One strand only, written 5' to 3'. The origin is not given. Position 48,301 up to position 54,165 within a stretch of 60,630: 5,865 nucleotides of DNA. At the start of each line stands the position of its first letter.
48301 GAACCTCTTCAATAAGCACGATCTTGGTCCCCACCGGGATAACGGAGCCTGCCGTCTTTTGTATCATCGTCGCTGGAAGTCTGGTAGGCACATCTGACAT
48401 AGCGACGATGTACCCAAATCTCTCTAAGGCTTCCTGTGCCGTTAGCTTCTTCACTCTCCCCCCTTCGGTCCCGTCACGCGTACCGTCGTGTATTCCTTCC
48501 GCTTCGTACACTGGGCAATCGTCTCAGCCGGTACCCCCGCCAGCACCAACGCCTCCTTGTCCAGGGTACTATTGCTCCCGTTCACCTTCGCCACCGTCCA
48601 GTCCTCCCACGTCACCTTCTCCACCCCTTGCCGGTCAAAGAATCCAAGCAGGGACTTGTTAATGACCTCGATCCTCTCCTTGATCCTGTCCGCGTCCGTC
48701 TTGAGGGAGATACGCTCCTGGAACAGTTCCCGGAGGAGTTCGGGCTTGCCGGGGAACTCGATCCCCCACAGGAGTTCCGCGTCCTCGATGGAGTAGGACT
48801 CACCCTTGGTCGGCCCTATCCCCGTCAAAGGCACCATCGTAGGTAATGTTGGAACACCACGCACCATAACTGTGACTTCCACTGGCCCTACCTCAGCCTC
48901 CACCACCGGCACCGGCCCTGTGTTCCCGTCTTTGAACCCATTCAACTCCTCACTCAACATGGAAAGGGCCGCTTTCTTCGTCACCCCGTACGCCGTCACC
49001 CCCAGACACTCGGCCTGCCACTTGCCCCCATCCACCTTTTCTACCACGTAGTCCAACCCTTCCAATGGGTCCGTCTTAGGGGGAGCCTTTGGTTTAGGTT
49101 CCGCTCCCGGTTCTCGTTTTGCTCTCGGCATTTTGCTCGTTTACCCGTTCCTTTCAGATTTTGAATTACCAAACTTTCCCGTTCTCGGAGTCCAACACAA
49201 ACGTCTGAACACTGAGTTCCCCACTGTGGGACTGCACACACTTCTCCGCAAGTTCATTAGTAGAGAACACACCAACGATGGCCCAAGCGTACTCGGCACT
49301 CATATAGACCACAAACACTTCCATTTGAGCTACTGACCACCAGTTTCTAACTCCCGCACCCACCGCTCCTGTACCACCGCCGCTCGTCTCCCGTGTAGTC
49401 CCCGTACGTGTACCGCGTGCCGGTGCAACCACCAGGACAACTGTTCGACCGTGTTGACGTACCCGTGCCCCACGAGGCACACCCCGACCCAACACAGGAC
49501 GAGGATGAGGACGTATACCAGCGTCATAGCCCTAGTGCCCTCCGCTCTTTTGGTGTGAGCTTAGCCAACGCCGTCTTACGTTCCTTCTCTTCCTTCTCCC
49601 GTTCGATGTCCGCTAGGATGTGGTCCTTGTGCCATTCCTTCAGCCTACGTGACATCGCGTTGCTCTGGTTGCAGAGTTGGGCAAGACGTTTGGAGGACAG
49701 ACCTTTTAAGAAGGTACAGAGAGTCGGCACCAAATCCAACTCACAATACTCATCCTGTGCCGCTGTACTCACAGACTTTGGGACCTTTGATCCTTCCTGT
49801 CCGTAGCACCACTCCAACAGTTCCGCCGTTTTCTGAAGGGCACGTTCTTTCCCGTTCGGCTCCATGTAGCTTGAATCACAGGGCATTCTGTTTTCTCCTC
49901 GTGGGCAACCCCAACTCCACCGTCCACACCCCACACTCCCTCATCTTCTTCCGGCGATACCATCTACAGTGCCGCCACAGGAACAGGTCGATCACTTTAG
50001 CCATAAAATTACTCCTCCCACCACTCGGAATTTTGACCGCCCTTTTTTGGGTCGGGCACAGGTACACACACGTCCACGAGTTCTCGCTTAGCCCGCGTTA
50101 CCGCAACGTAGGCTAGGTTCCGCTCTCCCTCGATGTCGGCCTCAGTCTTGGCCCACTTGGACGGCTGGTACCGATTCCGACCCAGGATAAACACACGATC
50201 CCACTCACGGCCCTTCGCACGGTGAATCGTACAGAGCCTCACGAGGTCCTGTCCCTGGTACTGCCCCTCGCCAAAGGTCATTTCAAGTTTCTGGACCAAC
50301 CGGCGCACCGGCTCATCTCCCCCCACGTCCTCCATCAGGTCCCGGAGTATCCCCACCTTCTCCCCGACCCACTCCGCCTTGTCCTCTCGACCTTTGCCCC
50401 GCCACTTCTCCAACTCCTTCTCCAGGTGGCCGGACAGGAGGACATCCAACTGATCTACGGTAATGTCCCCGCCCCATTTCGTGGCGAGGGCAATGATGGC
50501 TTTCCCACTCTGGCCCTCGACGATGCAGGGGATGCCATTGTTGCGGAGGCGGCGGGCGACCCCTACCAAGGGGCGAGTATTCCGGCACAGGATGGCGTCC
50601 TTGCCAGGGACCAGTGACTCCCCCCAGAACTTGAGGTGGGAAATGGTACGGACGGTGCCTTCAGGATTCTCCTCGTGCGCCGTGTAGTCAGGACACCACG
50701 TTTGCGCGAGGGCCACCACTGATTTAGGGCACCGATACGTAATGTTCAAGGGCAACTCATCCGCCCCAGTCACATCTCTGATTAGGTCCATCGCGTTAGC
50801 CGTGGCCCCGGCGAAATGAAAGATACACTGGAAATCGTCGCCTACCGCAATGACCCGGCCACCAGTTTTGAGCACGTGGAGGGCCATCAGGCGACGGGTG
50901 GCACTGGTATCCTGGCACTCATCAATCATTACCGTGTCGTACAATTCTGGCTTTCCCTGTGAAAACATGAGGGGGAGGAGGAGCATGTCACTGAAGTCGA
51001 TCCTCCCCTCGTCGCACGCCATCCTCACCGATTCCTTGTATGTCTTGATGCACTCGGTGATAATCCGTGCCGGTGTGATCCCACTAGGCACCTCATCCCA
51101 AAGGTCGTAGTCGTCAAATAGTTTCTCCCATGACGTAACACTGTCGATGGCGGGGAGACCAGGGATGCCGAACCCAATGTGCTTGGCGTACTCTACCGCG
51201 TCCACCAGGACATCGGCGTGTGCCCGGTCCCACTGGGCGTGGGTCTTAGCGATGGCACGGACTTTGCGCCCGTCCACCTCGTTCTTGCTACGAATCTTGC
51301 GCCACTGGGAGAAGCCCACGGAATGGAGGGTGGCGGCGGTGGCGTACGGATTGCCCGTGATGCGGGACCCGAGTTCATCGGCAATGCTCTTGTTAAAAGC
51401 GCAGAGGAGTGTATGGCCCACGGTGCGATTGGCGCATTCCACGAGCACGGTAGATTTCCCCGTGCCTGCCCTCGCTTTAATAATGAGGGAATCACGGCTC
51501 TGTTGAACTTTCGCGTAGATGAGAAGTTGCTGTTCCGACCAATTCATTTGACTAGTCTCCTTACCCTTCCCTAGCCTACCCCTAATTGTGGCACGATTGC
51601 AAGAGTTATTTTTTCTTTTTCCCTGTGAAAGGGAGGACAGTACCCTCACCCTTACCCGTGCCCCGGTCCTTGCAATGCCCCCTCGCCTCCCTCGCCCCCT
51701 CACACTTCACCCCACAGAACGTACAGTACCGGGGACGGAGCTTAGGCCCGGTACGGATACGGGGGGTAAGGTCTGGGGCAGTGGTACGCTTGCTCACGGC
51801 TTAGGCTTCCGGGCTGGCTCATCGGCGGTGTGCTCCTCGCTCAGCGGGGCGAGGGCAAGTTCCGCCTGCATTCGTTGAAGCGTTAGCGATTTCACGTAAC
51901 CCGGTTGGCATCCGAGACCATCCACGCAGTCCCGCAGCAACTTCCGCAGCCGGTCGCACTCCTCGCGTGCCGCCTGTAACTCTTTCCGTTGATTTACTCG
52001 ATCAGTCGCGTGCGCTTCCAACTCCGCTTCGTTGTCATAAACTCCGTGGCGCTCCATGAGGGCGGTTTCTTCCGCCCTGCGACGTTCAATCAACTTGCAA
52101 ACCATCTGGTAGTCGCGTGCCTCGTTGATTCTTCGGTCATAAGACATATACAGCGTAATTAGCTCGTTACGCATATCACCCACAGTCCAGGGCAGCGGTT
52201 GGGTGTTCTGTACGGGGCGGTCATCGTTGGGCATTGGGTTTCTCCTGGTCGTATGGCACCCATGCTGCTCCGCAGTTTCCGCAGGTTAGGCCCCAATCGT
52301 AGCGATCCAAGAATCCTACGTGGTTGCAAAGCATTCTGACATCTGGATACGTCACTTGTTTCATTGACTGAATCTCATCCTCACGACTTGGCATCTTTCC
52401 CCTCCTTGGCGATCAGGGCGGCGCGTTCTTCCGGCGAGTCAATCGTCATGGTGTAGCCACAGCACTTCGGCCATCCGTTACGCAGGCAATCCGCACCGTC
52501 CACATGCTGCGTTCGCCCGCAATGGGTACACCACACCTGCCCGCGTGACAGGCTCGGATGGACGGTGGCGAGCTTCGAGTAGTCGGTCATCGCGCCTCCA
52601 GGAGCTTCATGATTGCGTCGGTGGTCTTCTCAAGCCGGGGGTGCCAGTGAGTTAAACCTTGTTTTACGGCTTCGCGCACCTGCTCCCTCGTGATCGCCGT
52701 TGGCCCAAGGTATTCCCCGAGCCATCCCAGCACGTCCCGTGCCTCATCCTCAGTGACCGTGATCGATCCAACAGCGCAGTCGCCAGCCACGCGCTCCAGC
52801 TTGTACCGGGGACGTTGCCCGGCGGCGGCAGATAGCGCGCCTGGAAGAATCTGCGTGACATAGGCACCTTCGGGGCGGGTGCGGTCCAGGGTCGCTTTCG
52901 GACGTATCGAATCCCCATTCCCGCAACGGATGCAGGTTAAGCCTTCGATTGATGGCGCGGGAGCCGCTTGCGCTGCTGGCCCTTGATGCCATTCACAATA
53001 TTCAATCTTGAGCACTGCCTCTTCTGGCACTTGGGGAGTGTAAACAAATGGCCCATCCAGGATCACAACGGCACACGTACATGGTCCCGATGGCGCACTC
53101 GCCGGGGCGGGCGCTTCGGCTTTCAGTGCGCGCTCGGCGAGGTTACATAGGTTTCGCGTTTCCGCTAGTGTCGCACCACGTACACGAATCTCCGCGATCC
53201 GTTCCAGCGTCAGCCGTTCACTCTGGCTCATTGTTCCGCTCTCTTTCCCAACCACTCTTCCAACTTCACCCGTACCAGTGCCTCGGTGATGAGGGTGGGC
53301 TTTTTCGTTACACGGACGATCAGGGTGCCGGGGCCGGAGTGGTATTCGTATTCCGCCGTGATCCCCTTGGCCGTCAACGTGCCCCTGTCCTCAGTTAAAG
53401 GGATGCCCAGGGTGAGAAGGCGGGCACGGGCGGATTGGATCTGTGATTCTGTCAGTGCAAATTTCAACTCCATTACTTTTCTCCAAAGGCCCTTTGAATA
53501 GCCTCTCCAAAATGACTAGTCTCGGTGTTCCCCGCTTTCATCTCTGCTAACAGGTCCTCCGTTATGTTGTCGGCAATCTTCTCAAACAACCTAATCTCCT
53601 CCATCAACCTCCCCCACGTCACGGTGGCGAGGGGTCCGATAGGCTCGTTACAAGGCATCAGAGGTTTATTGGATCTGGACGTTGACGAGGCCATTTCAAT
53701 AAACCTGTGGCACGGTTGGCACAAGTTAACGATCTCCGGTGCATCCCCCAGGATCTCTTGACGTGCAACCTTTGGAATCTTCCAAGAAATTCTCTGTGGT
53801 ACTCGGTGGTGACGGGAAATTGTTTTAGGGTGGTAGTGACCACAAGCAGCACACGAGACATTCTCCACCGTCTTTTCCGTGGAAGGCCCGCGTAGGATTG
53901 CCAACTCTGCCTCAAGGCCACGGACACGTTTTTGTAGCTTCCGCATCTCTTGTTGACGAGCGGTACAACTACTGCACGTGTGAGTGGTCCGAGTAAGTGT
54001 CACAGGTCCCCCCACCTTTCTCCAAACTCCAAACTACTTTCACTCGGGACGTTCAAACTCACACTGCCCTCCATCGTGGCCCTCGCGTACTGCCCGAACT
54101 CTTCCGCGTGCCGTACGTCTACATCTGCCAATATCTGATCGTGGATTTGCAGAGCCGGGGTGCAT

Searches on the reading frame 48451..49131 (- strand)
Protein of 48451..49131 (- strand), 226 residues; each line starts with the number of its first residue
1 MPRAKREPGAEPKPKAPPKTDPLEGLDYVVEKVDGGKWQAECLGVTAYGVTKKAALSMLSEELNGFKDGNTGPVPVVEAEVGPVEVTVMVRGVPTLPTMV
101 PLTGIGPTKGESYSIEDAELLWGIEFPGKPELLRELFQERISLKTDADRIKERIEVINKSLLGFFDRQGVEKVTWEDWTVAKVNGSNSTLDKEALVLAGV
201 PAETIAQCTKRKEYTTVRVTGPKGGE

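Call 7: search_protein_families(library=pfam, max_evalue=0.01, proteins=[window:48451-49131:-])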
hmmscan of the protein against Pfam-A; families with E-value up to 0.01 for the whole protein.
window:48451-49131:- (226 aa): 0 families

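Call 32: search_protein_families(library=phrogs, max_evalue=0.1, proteins=[window:48451-49131:-])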
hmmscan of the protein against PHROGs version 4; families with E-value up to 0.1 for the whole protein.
window:48451-49131:- (226 aa): 2 families
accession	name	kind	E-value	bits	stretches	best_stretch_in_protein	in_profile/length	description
phrog_13047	-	unknown function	0.0081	17.6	1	24-75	12-62/86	-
phrog_434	-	DNA, RNA and nucleotide metabolism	0.01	16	1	131-224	272-366/372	RecE-like recombination exonuclease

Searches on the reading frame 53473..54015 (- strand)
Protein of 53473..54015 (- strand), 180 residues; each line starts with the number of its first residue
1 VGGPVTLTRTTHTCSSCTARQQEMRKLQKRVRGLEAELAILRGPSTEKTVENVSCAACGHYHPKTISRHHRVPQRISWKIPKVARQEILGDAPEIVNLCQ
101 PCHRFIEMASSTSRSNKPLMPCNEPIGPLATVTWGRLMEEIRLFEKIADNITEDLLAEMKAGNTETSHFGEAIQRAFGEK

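Call 7: search_protein_families(library=pfam, max_evalue=0.01, proteins=[window:53473-54015:-])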
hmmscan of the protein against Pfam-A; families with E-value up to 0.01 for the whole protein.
window:53473-54015:- (180 aa): 0 families

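Call 32: search_protein_families(library=phrogs, max_evalue=0.1, proteins=[window:53473-54015:-])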
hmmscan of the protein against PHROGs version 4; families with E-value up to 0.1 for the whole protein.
window:53473-54015:- (180 aa): 6 families
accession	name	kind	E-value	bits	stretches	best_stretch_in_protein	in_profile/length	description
phrog_3106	-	DNA, RNA and nucleotide metabolism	0.0011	19.8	1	36-104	141-218/252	HNH endonuclease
phrog_3507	-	unknown function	0.0013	20.2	0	14-55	59-100/102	-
phrog_8048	-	DNA, RNA and nucleotide metabolism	0.0015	18.8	1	49-119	173-238/273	HNH endonuclease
phrog_8685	-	unknown function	0.0056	18.3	1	19-51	42-74/82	-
phrog_740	-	DNA, RNA and nucleotide metabolism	0.0065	16.5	1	54-109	40-87/332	HNH endonuclease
phrog_3735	-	unknown function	0.088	13.8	0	9-57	91-137/182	-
